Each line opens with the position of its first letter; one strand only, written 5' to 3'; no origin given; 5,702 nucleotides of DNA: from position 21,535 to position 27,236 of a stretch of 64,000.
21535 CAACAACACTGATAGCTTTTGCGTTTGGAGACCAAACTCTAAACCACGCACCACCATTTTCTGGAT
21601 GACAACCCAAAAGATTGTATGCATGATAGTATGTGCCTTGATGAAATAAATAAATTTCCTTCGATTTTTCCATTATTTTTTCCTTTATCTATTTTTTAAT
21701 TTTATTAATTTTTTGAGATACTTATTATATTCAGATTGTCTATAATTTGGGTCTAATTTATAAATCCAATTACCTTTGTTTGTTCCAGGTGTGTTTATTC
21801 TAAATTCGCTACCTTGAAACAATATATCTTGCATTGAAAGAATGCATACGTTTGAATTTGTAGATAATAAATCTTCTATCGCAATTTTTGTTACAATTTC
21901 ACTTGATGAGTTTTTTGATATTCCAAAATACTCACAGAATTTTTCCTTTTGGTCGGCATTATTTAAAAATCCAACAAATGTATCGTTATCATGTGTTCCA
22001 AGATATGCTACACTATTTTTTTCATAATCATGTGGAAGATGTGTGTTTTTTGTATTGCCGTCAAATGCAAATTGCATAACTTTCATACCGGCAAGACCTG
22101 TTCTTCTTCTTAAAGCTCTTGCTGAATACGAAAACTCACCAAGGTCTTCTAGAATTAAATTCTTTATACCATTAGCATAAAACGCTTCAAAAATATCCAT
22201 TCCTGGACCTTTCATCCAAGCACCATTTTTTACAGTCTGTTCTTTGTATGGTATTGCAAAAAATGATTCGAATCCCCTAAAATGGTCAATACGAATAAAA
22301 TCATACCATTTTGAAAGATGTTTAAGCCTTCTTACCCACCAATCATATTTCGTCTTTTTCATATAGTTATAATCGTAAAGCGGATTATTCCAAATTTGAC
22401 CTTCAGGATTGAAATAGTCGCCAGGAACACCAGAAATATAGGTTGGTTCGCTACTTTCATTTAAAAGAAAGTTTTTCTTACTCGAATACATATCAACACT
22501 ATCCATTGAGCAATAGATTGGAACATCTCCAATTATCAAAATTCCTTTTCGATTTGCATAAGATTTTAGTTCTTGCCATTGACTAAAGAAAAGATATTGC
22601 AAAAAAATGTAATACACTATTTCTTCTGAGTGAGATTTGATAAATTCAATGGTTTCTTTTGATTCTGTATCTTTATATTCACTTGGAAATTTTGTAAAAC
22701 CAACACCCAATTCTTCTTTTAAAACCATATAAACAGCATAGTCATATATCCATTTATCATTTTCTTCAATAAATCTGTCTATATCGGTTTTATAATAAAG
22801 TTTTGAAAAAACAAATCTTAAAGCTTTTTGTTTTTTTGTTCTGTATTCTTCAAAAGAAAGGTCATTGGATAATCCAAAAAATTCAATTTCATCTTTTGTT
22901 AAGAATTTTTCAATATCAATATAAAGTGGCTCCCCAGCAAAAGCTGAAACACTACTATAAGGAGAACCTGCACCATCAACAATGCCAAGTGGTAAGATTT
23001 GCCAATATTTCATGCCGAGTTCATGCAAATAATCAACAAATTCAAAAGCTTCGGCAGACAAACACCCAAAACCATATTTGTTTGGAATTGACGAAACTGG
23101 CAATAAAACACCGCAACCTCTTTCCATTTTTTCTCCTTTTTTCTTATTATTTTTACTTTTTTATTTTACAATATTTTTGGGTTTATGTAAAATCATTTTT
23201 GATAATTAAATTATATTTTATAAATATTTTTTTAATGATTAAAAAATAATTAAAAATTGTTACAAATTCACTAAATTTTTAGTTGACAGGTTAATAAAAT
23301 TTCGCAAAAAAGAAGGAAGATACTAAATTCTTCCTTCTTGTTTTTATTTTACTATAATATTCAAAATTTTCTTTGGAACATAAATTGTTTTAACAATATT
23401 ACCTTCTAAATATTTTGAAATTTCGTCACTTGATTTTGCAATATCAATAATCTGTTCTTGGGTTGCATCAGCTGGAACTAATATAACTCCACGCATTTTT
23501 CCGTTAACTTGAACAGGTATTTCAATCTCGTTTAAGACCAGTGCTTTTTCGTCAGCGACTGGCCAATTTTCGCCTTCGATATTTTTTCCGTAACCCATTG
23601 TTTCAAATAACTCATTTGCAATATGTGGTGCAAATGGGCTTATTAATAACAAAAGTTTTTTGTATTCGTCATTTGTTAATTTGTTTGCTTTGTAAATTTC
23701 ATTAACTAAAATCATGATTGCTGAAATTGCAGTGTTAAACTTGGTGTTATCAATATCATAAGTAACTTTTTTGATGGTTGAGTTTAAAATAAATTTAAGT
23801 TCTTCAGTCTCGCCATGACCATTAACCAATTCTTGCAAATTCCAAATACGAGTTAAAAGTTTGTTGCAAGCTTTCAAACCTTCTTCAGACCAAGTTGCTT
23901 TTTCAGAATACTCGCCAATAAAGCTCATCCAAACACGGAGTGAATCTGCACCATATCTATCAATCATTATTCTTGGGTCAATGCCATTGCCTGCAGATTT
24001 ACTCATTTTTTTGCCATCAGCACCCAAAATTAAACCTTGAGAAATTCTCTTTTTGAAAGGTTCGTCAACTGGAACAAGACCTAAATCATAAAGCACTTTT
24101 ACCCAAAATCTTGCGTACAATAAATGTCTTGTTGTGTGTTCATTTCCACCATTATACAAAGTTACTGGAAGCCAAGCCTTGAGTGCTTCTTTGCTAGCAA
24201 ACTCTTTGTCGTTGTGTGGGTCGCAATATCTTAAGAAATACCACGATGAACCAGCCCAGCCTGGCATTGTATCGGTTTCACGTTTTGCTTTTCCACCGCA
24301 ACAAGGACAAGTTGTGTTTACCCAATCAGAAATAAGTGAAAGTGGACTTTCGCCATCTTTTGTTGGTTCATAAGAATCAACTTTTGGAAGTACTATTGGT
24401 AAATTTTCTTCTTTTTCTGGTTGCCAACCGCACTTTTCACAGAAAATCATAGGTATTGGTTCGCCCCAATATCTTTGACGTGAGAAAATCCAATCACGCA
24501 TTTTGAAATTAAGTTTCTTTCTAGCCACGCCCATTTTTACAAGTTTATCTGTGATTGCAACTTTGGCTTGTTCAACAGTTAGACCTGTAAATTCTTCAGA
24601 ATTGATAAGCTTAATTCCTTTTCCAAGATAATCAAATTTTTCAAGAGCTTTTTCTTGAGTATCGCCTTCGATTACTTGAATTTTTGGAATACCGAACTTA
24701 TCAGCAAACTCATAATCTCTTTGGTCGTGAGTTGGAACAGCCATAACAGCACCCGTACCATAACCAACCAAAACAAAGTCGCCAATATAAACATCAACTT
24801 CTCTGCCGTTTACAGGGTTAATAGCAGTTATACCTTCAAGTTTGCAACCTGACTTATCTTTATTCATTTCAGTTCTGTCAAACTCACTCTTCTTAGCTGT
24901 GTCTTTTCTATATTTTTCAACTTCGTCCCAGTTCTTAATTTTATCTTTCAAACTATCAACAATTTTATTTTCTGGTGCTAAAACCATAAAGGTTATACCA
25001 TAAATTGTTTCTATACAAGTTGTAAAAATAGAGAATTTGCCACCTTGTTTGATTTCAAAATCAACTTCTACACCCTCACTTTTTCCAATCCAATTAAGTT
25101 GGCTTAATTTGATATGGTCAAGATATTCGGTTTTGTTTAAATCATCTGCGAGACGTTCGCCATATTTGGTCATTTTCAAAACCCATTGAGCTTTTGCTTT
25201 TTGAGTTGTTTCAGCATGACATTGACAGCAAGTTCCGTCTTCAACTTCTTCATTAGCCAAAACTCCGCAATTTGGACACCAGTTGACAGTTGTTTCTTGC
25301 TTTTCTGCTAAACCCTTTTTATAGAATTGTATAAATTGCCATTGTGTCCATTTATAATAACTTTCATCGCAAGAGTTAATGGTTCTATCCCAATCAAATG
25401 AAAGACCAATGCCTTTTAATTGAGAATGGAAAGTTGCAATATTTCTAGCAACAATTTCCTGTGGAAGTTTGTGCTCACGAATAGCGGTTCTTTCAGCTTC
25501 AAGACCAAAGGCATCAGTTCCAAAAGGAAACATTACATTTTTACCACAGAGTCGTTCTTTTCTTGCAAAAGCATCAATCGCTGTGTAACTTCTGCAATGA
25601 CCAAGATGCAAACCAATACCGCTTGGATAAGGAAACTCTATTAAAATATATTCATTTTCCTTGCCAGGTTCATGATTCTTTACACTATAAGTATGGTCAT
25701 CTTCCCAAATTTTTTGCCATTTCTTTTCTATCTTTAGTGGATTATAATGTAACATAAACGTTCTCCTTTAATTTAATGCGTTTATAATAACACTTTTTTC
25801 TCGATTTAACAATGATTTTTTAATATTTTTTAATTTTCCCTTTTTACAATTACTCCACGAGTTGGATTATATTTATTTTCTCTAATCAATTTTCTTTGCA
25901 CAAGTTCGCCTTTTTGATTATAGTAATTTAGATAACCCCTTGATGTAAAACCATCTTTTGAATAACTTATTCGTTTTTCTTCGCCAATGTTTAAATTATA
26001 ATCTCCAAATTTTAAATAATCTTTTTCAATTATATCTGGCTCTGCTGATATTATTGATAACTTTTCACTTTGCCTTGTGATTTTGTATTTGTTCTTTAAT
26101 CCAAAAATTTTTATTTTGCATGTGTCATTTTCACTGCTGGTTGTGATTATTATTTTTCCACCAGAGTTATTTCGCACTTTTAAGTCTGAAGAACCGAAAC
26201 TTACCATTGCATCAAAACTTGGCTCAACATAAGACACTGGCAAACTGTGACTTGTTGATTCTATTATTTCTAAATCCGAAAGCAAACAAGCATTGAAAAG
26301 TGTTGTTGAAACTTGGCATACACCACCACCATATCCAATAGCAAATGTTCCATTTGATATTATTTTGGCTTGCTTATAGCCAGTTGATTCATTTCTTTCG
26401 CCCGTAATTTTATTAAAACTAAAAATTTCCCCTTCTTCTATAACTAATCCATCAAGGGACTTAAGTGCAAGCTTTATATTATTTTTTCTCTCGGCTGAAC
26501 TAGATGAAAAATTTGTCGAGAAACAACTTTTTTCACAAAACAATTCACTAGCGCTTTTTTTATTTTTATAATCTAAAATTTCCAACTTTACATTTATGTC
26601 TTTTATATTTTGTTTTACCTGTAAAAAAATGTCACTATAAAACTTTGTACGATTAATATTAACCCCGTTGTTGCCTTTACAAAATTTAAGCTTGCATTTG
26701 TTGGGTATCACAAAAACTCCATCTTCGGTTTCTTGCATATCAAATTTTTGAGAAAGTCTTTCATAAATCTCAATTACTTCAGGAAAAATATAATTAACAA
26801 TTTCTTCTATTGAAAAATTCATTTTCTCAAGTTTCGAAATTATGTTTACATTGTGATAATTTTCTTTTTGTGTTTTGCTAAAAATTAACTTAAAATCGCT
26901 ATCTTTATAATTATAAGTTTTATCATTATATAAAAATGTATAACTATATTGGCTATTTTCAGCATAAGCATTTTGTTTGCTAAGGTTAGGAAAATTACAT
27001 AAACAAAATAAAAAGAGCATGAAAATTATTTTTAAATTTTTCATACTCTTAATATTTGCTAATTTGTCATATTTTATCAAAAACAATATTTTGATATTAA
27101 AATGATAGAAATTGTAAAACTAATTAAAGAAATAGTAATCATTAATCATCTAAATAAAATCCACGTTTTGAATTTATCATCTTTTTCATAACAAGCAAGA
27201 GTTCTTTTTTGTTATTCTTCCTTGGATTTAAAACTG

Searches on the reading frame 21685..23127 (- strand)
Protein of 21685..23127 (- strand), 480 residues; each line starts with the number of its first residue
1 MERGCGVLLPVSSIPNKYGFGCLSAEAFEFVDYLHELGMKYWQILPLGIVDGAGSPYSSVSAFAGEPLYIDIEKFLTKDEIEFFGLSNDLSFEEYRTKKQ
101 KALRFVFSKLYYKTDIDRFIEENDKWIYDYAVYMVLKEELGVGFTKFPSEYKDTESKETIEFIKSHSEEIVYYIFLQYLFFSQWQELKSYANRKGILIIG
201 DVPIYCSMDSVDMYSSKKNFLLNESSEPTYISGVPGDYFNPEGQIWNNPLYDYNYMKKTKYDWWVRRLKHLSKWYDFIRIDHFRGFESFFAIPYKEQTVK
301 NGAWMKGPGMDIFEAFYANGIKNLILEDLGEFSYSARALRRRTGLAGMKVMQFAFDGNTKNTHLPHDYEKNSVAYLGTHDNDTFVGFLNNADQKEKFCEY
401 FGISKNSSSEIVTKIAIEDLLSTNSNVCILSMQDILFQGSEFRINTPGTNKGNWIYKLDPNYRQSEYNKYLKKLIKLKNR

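Call 12: search_protein_families(library=pfam, proteins=[window:21685-23127:-], max_evalue=0.00001)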
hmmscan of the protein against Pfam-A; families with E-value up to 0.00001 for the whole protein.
window:21685-23127:- (480 aa): 1 family
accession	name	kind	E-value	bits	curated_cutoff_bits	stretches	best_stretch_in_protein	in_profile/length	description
PF02446.23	Glyco_hydro_77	-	1.1e-143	480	25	1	9-459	1-460/465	4-alpha-glucanotransferase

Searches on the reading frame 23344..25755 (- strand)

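Call 12: search_protein_families(library=pfam, proteins=[window:23344-25755:-], max_evalue=0.00001)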
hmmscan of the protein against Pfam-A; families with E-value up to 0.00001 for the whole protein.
window:23344-25755:- (803 aa): 4 families
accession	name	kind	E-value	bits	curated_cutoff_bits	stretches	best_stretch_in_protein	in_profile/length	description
PF13603.12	tRNA-synt_1_2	-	2.2e-56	190.7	25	1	221-405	2-184/185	Leucyl-tRNA synthetase, editing domain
PF00133.28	tRNA-synt_1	-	8.5e-43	147.1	22.7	2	419-619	228-410/414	tRNA synthetases class I (I, L, M and V)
PF09334.17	tRNA-synt_1g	-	3e-27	95.9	20.1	1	39-188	5-151/391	tRNA synthetases class I (M)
PF08264.19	Anticodon_1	-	3e-16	60.1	25.1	1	657-766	8-144/148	Anticodon-binding domain of tRNA ligase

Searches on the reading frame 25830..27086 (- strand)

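Call 12: search_protein_families(library=pfam, proteins=[window:25830-27086:-], max_evalue=0.00001)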
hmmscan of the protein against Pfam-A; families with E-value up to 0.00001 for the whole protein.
window:25830-27086:- (418 aa): 1 family
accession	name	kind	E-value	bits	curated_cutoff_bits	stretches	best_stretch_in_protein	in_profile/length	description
PF04294.18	VanW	-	8e-45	152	27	1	199-327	1-129/130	VanW like protein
